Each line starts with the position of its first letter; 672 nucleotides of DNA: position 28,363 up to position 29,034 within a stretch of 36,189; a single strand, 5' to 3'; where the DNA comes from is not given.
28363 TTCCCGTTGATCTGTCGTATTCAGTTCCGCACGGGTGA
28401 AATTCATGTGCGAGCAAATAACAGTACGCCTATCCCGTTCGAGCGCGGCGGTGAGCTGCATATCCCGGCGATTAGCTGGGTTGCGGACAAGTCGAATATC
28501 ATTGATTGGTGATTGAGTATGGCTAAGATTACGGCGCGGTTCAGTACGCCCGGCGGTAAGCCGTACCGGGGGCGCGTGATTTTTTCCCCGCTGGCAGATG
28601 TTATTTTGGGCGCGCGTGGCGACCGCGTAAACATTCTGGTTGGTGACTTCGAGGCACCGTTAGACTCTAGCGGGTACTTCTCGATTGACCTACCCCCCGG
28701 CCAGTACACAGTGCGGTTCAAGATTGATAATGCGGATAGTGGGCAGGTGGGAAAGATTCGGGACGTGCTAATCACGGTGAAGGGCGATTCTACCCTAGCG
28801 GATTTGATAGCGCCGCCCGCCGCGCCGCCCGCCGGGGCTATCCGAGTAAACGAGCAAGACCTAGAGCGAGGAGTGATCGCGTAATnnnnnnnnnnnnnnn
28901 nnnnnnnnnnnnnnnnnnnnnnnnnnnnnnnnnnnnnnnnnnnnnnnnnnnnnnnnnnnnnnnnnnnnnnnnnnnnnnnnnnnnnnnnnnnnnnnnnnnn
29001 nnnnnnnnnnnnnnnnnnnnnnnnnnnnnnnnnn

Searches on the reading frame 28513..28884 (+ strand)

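Call 63: search_protein_families(library=pfam, proteins=[window:28513-28884:+], max_evalue=0.01)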
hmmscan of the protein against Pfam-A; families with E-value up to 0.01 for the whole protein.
window:28513-28884:+ (123 aa): 1 family
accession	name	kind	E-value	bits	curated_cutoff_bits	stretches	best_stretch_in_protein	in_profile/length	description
PF13620.12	CarboxypepD_reg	-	0.00053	20.7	32.3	1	48-92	32-74/82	Carboxypeptidase regulatory-like domain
